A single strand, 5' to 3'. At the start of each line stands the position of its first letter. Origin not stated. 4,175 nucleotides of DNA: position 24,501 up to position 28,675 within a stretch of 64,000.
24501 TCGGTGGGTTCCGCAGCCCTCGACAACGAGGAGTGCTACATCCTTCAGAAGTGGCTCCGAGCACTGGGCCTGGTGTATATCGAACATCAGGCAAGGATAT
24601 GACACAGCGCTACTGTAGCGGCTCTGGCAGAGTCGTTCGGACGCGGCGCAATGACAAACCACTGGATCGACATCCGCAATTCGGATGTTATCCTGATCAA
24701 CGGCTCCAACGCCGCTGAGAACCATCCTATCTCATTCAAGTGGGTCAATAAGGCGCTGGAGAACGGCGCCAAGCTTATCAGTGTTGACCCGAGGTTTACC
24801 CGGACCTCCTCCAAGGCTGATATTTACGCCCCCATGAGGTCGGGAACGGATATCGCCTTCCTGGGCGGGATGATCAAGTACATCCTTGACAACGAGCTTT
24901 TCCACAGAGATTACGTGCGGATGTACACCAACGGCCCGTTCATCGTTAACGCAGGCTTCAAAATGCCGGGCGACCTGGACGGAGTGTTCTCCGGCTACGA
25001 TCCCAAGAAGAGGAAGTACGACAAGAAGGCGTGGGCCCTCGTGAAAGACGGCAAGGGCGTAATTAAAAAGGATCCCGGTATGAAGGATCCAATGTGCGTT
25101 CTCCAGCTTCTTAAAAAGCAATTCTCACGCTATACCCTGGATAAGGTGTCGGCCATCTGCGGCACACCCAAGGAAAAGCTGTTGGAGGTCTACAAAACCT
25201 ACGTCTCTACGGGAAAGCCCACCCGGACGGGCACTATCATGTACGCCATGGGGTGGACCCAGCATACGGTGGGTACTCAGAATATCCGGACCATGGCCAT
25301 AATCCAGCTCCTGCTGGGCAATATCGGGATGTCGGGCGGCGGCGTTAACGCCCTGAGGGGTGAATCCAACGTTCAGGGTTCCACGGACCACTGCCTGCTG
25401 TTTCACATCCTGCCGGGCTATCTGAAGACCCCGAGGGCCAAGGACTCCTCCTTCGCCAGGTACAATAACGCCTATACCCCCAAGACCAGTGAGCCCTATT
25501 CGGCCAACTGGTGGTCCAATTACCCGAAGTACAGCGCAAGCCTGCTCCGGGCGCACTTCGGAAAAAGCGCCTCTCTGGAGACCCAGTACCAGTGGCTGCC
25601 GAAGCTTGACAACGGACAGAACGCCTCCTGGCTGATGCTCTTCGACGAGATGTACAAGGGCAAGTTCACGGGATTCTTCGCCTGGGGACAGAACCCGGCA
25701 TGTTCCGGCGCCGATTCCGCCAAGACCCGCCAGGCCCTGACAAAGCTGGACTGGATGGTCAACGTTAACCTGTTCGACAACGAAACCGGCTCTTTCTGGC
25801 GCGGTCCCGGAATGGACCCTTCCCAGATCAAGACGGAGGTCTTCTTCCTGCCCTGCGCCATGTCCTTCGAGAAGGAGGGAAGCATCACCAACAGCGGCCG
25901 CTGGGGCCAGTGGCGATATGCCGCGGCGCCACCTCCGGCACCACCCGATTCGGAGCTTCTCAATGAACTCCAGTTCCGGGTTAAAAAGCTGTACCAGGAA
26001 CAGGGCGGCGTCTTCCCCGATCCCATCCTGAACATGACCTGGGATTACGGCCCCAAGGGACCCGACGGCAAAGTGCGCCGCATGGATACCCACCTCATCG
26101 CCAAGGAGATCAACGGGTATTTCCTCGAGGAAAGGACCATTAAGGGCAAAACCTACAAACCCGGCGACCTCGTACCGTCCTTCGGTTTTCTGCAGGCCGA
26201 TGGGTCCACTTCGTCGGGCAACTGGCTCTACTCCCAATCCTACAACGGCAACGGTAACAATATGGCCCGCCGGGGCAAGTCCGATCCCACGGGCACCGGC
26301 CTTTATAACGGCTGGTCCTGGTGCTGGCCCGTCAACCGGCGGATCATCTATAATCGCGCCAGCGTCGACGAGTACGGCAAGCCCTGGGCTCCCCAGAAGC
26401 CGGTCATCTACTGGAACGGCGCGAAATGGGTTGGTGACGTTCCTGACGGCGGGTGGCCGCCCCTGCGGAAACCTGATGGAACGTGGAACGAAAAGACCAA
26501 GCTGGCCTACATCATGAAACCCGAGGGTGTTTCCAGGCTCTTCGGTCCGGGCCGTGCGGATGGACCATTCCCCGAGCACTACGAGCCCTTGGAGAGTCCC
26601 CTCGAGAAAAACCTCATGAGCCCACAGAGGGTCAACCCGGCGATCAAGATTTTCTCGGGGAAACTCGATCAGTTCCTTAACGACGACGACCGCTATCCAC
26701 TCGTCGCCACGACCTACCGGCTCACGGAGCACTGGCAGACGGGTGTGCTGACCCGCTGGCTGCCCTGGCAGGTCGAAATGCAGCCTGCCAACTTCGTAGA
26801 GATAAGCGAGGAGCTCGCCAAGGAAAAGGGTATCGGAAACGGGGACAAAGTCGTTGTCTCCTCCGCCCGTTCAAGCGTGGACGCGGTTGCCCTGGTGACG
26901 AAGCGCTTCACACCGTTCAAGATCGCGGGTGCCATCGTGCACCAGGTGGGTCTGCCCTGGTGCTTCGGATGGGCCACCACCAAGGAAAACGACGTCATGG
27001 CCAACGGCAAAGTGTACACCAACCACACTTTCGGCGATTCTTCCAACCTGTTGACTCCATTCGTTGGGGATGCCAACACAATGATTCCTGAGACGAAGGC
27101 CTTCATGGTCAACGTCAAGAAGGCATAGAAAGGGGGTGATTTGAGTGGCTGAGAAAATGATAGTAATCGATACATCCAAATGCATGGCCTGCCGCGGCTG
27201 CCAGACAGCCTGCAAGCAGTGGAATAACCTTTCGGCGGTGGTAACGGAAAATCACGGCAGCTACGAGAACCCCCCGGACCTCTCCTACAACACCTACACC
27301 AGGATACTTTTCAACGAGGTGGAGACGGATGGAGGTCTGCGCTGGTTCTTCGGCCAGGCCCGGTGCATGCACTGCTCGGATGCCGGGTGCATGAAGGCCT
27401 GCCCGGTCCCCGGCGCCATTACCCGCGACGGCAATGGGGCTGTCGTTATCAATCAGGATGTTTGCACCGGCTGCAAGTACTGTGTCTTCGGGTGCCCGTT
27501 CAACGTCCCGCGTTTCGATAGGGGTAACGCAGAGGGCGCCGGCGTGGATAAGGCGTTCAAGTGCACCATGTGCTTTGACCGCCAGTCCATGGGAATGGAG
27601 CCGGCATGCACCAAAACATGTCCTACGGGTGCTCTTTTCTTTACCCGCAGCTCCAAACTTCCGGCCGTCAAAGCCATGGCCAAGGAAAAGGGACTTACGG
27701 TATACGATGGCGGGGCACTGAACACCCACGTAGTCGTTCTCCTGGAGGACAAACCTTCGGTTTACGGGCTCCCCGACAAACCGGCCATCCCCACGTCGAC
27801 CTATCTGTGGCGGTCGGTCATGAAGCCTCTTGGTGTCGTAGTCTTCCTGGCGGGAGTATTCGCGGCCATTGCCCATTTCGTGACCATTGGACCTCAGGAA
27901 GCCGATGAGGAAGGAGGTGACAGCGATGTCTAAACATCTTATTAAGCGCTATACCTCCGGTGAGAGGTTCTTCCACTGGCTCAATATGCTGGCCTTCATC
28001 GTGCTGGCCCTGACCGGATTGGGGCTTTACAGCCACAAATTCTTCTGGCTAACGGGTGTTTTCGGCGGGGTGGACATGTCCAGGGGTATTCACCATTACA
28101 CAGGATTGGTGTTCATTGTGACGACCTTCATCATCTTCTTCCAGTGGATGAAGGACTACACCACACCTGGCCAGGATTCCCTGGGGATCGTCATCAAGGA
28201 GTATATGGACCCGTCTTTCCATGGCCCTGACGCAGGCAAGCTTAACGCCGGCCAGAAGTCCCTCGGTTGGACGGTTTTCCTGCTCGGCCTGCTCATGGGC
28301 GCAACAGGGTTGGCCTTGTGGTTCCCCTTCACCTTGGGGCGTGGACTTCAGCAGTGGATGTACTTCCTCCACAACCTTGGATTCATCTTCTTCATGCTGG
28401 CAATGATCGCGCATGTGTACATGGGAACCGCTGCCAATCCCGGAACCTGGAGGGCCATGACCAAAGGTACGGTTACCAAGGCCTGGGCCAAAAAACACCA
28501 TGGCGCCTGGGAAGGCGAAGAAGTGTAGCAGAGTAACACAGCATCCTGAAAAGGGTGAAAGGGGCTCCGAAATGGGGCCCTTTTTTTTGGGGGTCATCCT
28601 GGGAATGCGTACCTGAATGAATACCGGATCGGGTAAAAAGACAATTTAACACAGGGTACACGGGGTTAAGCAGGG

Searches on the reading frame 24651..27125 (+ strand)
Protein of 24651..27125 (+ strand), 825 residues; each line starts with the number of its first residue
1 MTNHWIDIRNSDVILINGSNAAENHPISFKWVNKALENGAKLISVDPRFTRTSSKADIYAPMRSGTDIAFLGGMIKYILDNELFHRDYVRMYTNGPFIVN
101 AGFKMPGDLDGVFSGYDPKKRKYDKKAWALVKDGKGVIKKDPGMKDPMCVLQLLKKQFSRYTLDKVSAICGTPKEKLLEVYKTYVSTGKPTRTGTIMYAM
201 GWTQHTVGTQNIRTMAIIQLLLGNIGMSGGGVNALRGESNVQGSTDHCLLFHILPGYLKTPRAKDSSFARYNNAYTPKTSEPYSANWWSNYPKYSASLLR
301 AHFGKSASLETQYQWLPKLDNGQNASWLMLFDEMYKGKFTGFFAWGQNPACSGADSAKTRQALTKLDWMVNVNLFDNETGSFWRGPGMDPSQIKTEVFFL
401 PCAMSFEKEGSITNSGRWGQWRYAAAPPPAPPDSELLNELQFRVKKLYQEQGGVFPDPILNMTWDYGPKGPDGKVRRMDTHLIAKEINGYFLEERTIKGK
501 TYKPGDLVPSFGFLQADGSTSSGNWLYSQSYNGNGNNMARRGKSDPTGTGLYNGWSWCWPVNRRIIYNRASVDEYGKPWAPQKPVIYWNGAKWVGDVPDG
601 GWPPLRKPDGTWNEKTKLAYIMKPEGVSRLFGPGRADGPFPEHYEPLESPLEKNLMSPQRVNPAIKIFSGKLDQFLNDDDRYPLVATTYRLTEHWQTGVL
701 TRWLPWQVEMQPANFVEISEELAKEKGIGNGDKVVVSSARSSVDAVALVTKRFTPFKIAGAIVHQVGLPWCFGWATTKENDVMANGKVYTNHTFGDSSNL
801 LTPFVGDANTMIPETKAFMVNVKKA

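Call 8: search_protein_families(library=pfam, proteins=[window:24651-27125:+])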
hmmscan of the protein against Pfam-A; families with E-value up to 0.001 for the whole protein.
window:24651-27125:+ (825 aa): 2 families
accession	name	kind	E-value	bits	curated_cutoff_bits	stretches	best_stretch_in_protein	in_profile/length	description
PF00384.28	Molybdopterin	-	8.6e-19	68.2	24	1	2-379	99-300/353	Molybdopterin oxidoreductase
PF01568.27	Molydop_binding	-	2.2e-13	50.6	26.8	1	684-754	1-70/110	Molydopterin dinucleotide binding domain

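Call 9: search_protein_families(library=ncbifam, proteins=[window:24651-27125:+])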
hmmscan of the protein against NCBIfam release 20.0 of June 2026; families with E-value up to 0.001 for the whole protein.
window:24651-27125:+ (825 aa): 24 families
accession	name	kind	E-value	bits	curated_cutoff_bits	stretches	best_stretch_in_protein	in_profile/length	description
TIGR01553.1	formate-DH-alph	equivalog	0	1112.8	814.2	1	1-824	212-1009/1009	formate dehydrogenase-N subunit alpha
NF041513.1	formate_DH_Act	exception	7.1e-220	732.6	1400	2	136-823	373-1047/1067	formate dehydrogenase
TIGR01591.1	Fdh-alpha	equivalog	2e-67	227.8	666.25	4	1-94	146-239/672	formate dehydrogenase subunit alpha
NF047855.1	AssmNtatRedNasC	equivalog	1.2e-43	149.4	1100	4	1-95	171-265/708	assimilatory nitrate reductase catalytic subunit NasC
TIGR01701.1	Fdhalpha-like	subfamily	1.8e-29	102.4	582.15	1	7-245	195-399/744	FdhF/YdeP family oxidoreductase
NF010055.0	PRK13532.1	equivalog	1.1e-27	96.7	904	2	7-247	203-421/830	nitrate reductase catalytic subunit NapA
TIGR01706.1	NAPA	equivalog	1.6e-26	92.9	930.55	2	7-248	203-422/830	periplasmic nitrate reductase subunit alpha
TIGR03479.1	DMSO_red_II_alp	subfamily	3.4e-20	71.7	984.75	1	7-374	221-583/913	molybdopterin-dependent oxidoreductase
TIGR02166.1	dmsA_ynfE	subfamily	8.3e-18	63.8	777.7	2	6-95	207-301/794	DMSO/selenate family reductase complex A subunit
NF041323.1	Nitr_red_NasA_Halo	equivalog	9.1e-17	60.8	1000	1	6-95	148-238/673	assimilatory nitrate reductase NasA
NF012032.0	PRK15488.1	equivalog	1.1e-15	56.7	694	1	7-95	193-283/759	thiosulfate reductase PhsA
NF042978.1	EthbenzDh_ebdA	equivalog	5.9e-14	50.8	2000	1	9-233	245-480/977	ethylbenzene dehydrogenase subunit alpha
NF007406.0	PRK09939.1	equivalog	2.2e-13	49.3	1473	1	154-244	325-411/759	acid resistance putative oxidoreductase YdeP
NF041885.1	selenate_YnfE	exception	3.9e-13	48.1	1675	1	3-93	211-306/805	selenate/tellurate reductase subunit YnfE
NF011566.1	PRK14990.1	exception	7.5e-12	44.1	1600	1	5-94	226-320/814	dimethylsulfoxide reductase subunit A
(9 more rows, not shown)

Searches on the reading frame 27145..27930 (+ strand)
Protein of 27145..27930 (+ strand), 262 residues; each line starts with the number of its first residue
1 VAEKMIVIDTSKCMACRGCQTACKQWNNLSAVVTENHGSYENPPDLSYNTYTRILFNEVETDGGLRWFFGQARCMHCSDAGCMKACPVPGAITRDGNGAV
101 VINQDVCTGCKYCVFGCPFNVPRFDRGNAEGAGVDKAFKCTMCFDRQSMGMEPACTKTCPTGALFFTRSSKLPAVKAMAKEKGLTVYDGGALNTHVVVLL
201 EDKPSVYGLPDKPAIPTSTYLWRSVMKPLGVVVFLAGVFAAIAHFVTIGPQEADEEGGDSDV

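Call 8: search_protein_families(library=pfam, proteins=[window:27145-27930:+])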
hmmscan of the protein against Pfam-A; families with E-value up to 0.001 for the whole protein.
window:27145-27930:+ (262 aa): 9 families
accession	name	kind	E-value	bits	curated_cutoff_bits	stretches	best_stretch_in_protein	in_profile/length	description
PF13247.11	Fer4_11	-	2.3e-23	82.7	26.2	1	66-167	2-98/100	4Fe-4S dicluster domain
PF13237.11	Fer4_10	-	1.7e-11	44.3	25.5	2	100-160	2-53/53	4Fe-4S dicluster domain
PF09163.16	Form-deh_trans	-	2.7e-11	43.5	22.1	1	215-256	1-42/44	Formate dehydrogenase N, transmembrane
PF12797.12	Fer4_2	-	2e-10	40.3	24.5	2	99-119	2-22/22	4Fe-4S binding domain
PF12838.12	Fer4_7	-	2.1e-10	41.4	27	2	73-121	1-52/52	4Fe-4S dicluster domain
PF13187.11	Fer4_9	-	6.9e-10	39.2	27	1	107-163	2-51/52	4Fe-4S dicluster domain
PF12837.12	Fer4_6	-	6e-08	32.7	25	1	100-122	2-24/24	4Fe-4S binding domain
PF14697.11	Fer4_21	-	6.3e-07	29.9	35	1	71-119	5-53/59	4Fe-4S dicluster domain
PF00037.32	Fer4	-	1.1e-06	28.6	21.1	1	100-121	1-22/24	4Fe-4S binding domain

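Call 9: search_protein_families(library=ncbifam, proteins=[window:27145-27930:+])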
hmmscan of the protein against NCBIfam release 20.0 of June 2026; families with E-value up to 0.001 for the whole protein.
window:27145-27930:+ (262 aa): 36 families (the best 25 are shown)
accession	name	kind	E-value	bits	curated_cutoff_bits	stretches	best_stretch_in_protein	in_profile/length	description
TIGR01582.1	FDH-beta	equivalog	1.4e-69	234.3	334.7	1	5-255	23-279/283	formate dehydrogenase subunit beta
NF008134.0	PRK10882.1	equivalog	2.5e-37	128.7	263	1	7-174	42-213/329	hydrogenase 2 operon protein HybA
NF045715.1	sulf_resp_HmcB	equivalog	4.2e-32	111.5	420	1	5-172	38-201/307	sulfate respiration complex iron-sulfur protein HmcB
TIGR02951.1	DMSO_dmsB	equivalog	5.2e-25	88.4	214.1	1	7-167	5-151/161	DMSO/selenate family reductase complex B subunit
NF041715.1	arsenate_red_ArrB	equivalog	5.5e-19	68.6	450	2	6-126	5-108/233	arsenate respiratory reductase iron-sulfur subunit ArrB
NF038355.1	FDH3_beta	equivalog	6.4e-19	68.7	240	1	73-146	53-124/180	formate dehydrogenase FDH3 subunit beta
TIGR03478.1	DMSO_red_II_bet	subfamily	6.9e-19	67.9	480.7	1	67-164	124-215/321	DMSO reductase family type II enzyme, iron-sulfur subunit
NF009408.0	PRK12769.1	equivalog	2.1e-18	65.8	1003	1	4-177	3-155/659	formate-dependent uric acid utilization protein AegA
NF045797.1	DsrO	equivalog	9e-17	61.3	200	1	6-165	46-199/235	sulfate reduction electron transfer complex DsrMKJOP subunit DsrO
TIGR03149.1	cyt_nit_nrfC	equivalog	9e-17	61.2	377.6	1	6-168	41-183/225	cytochrome c nitrite reductase Fe-S protein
NF011569.0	PRK14993.1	equivalog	1.6e-16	60.5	416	1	73-164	99-183/244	tetrathionate reductase subunit TtrB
NF007658.0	PRK10330.1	equivalog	2.4e-15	56.5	260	1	73-178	57-166/181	electron transport protein HydN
NF042979.1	EthbenzDh_ebdB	equivalog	4.5e-14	52.1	740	1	67-163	145-236/354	ethylbenzene dehydrogenase subunit beta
NF009451.0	PRK12809.1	equivalog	3.4e-12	45.5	1154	1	3-181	2-151/639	formate-dependent uric acid utilization protein YgfT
NF041782.1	mnquin_red_QrcC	equivalog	8.8e-12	45.2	400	1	6-125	3-119/239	menaquinone reductase iron-sulfur cluster-binding subunit QrcC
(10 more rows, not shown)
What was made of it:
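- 27145..27933 (+): fdnH (four-cluster beta subunit with a C-terminal TM helix). It is the only beta subunit in the neighbourhood. Fer4_11 + Form-deh_trans and TIGR01582 (calls 8, 9).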

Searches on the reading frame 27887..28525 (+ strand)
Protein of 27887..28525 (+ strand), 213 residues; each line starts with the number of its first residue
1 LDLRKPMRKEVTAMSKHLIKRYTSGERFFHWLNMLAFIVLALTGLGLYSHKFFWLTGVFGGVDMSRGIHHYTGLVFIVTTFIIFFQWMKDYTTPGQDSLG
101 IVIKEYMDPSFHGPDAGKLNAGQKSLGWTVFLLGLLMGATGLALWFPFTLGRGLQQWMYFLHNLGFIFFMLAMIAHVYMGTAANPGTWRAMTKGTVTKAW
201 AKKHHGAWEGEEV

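Call 8: search_protein_families(library=pfam, proteins=[window:27887-28525:+])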
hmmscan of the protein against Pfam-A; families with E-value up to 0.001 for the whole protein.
window:27887-28525:+ (213 aa): 2 families
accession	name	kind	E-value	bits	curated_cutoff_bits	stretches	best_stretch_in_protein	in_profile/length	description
PF01292.26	Ni_hydr_CYTB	-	2.7e-27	96.1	30.1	1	21-194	1-179/179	Prokaryotic cytochrome b561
PF14358.11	DUF4405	-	0.00033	21.5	26.7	0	127-179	3-64/66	Domain of unknown function (DUF4405)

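Call 9: search_protein_families(library=ncbifam, proteins=[window:27887-28525:+])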
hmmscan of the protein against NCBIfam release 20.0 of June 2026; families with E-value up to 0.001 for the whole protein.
window:27887-28525:+ (213 aa): 5 families
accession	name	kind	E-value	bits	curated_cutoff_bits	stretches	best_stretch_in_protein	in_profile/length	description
TIGR01583.1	formate-DH-gamm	equivalog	4.7e-38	131.2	115.85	1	19-212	2-201/204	formate dehydrogenase subunit gamma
NF007924.0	PRK10639.1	equivalog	3.6e-30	105.3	341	1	16-209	4-199/211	formate dehydrogenase cytochrome b556 subunit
NF007558.0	PRK10179.1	equivalog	7.6e-25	87.8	339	1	17-210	5-202/217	formate dehydrogenase-N subunit gamma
NF011582.1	PRK15006.1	equivalog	2.8e-08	33.7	204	1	111-193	158-243/248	thiosulfate reductase cytochrome B subunit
TIGR02125.1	CytB-hydogenase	equivalog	7.9e-07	28.8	121.5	1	21-179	2-187/212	Ni/Fe-hydrogenase, b-type cytochrome subunit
